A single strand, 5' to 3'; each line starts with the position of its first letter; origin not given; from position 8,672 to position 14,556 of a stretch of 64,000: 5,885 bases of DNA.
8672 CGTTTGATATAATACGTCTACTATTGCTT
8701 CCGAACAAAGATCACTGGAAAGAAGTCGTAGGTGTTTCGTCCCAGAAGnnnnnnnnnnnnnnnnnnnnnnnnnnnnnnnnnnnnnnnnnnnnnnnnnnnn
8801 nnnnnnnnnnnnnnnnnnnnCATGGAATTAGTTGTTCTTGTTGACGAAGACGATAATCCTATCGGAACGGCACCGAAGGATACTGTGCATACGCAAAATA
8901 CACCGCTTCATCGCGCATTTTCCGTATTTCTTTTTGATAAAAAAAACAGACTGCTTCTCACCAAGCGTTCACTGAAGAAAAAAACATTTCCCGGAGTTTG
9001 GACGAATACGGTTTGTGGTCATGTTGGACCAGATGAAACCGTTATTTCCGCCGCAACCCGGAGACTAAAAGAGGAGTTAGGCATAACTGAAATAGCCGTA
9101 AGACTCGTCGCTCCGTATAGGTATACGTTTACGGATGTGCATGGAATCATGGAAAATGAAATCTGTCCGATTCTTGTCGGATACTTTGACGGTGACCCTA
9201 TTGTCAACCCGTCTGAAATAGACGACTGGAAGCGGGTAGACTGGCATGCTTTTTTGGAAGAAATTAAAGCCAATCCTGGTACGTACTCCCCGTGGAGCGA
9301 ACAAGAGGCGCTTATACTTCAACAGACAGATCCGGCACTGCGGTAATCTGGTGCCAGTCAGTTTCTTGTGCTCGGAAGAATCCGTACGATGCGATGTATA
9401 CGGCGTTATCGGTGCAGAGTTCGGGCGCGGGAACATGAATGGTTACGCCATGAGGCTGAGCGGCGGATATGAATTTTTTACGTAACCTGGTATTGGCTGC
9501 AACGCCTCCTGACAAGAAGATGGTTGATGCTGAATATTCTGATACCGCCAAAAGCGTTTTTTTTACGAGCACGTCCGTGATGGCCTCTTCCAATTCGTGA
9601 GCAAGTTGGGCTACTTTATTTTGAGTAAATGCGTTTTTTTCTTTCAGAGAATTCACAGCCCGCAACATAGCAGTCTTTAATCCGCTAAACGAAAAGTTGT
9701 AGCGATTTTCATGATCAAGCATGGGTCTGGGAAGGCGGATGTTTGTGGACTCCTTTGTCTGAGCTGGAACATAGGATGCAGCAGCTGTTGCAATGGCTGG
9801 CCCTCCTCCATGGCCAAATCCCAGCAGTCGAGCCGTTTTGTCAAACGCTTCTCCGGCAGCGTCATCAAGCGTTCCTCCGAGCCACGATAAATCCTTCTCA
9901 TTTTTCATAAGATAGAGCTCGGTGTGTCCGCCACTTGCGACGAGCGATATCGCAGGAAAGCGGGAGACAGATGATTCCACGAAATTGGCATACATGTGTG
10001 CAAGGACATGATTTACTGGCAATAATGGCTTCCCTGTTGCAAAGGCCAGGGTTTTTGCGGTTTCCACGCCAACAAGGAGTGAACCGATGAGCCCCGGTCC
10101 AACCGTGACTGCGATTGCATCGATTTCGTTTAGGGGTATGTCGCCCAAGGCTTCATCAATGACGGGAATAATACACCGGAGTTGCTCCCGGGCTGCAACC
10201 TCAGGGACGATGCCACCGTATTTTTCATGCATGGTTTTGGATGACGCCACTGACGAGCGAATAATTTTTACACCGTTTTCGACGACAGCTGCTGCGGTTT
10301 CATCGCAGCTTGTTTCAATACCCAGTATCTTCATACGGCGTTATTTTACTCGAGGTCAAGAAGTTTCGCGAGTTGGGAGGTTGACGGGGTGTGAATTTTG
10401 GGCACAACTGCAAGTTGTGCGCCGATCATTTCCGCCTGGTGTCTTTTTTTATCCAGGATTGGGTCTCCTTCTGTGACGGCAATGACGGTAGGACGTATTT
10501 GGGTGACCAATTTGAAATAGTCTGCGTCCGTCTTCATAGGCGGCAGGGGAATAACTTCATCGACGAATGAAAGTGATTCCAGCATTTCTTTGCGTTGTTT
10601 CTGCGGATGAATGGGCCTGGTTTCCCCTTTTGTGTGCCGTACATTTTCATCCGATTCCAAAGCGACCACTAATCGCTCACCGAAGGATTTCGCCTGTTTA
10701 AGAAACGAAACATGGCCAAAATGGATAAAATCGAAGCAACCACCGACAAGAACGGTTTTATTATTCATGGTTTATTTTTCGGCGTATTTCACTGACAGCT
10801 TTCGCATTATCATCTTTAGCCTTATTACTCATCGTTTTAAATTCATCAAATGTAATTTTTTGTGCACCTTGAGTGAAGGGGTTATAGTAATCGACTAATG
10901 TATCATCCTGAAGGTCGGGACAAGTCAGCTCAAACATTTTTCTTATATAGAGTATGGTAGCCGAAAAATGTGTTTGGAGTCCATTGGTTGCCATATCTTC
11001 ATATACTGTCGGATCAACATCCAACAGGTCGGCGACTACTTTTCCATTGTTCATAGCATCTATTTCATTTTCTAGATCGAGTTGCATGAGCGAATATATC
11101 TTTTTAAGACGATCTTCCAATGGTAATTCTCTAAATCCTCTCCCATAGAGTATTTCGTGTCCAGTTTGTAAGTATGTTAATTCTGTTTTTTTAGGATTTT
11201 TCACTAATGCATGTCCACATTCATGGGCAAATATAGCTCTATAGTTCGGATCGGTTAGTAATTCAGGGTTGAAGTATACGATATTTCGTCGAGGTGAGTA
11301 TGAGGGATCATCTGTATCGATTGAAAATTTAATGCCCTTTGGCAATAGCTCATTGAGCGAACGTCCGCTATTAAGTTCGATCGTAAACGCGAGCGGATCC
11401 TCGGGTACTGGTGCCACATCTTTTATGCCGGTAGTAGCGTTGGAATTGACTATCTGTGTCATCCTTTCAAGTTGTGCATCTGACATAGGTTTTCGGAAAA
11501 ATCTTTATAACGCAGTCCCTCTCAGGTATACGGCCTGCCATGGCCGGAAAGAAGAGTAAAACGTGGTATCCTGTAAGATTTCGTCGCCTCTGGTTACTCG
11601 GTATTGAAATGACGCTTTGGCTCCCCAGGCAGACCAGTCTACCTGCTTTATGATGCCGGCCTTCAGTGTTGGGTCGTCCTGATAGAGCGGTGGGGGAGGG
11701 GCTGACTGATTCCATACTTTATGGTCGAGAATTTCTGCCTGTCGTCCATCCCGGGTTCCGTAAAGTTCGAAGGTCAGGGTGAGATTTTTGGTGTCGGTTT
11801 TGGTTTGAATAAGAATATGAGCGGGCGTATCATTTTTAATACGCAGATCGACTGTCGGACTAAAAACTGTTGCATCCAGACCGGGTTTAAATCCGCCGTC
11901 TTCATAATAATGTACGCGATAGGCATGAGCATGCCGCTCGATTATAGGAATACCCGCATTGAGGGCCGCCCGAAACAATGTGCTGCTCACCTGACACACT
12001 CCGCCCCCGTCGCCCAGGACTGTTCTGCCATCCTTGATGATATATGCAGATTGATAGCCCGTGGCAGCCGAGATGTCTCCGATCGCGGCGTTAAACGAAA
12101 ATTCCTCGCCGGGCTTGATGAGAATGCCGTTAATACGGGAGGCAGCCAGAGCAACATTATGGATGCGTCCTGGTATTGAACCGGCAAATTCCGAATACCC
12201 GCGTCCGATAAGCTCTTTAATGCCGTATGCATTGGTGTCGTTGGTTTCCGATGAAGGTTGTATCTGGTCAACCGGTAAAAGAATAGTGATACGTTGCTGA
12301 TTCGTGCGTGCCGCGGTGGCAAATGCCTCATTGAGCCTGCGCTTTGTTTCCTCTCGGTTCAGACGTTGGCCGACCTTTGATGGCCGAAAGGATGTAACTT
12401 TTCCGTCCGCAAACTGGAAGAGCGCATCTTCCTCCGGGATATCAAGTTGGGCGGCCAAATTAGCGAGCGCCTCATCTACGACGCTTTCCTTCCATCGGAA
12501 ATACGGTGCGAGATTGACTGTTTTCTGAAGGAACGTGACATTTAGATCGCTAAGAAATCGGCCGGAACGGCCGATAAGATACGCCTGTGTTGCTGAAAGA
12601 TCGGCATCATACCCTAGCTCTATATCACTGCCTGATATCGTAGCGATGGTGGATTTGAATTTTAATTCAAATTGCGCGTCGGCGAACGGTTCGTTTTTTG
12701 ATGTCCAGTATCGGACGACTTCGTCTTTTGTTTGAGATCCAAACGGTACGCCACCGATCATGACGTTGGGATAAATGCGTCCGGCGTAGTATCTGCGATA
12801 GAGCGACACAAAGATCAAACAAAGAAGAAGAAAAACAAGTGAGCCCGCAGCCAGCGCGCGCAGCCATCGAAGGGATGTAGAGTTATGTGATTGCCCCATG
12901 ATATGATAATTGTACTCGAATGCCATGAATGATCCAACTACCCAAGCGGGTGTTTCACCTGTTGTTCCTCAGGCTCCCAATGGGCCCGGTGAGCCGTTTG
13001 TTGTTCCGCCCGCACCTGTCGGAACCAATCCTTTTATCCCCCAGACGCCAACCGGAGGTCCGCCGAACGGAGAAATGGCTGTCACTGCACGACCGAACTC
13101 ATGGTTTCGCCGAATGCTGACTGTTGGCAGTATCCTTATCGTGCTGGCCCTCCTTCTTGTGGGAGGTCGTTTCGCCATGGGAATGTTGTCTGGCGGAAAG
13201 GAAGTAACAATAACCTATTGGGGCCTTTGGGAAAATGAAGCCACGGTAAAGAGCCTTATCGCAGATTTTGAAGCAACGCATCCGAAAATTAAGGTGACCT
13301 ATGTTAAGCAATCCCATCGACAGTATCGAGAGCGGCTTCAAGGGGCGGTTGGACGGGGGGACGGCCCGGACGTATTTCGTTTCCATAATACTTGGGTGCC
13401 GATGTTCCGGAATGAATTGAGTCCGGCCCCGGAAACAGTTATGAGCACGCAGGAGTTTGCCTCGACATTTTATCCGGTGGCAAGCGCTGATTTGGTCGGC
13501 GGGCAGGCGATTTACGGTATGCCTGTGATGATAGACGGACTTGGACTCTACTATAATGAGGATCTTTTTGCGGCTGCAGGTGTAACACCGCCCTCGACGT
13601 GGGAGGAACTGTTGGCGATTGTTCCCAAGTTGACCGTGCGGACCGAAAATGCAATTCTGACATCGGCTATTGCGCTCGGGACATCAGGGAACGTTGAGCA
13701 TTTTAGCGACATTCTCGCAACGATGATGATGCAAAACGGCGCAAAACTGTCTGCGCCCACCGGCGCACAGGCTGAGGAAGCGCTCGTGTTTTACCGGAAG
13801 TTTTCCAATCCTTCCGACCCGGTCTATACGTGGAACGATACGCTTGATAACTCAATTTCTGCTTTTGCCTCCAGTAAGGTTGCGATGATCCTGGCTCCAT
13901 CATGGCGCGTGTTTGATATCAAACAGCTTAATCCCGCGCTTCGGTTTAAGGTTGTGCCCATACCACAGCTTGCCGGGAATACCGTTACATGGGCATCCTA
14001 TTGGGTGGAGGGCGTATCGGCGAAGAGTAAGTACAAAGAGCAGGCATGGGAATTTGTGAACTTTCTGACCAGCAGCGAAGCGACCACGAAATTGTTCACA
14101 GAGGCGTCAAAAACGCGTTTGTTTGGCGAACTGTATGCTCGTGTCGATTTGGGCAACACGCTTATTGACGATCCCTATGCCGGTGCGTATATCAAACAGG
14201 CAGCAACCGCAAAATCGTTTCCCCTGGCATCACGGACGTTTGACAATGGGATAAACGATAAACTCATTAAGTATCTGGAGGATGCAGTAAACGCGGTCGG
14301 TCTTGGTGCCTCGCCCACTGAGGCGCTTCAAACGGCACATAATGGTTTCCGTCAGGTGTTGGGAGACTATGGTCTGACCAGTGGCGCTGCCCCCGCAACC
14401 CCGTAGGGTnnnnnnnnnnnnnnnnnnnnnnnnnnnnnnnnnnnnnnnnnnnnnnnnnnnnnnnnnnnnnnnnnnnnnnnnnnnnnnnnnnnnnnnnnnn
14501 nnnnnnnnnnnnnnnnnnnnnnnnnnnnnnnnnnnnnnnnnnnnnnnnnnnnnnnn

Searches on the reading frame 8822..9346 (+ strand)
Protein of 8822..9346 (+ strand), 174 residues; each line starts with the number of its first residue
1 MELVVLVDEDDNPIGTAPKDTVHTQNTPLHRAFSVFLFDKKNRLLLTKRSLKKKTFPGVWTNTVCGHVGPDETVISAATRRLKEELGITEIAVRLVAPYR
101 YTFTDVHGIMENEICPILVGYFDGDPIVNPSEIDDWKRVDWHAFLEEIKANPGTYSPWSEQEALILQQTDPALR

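Call 32: search_protein_families(library=pfam, proteins=[window:8822-9346:+], max_evalue=0.001)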
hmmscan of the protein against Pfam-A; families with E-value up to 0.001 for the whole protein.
window:8822-9346:+ (174 aa): 1 family
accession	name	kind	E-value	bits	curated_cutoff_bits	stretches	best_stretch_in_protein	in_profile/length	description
PF00293.34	NUDIX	-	5.3e-23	81.9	21.1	1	29-150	2-125/134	NUDIX domain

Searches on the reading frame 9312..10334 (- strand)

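Call 32: search_protein_families(library=pfam, proteins=[window:9312-10334:-], max_evalue=0.001)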
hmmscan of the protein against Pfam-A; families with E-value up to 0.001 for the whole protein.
window:9312-10334:- (340 aa): 2 families
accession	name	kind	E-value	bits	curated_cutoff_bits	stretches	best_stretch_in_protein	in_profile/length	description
PF00814.31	TsaD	-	1.3e-79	268.1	24.8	1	23-315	1-263/264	tRNA N6-adenosine threonylcarbamoyltransferase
PF22521.2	HypF_C_2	-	2.8e-06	27.7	27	1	209-303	133-228/241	Carbamoyltransferase, Kae1-like Domain, second subdomain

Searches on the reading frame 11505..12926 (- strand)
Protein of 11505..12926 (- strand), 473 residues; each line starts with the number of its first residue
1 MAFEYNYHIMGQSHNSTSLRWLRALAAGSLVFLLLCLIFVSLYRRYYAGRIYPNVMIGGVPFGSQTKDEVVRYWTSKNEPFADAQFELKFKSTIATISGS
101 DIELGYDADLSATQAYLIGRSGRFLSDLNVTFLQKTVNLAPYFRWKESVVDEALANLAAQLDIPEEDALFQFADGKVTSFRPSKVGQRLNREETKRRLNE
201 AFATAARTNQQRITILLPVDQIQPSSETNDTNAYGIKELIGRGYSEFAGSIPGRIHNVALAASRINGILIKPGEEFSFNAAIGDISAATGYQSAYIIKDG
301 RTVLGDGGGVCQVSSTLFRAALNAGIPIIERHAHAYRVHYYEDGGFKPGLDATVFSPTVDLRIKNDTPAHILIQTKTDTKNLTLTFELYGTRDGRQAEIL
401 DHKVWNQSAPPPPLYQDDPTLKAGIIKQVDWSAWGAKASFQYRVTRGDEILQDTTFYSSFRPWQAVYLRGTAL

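Call 32: search_protein_families(library=pfam, proteins=[window:11505-12926:-], max_evalue=0.001)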
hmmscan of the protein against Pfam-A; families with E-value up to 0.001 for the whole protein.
window:11505-12926:- (473 aa): 2 families
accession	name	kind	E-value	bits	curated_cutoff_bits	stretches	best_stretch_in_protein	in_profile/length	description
PF04294.18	VanW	-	9.1e-45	151.8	27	1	254-385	2-128/130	VanW like protein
PF12229.13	PG_binding_4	-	1.4e-11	45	22.1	1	96-203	2-109/117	Putative peptidoglycan binding domain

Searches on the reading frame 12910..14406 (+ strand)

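Call 32: search_protein_families(library=pfam, proteins=[window:12910-14406:+], max_evalue=0.001)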
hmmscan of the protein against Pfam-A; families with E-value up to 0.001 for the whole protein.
window:12910-14406:+ (498 aa): 2 families
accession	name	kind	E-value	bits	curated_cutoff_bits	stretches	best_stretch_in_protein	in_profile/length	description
PF13416.11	SBP_bac_8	-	4.4e-35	122.3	27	1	116-397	2-254/279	Bacterial extracellular solute-binding protein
PF01547.30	SBP_bac_1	-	5.1e-35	122.4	26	1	110-391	7-305/307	Bacterial extracellular solute-binding protein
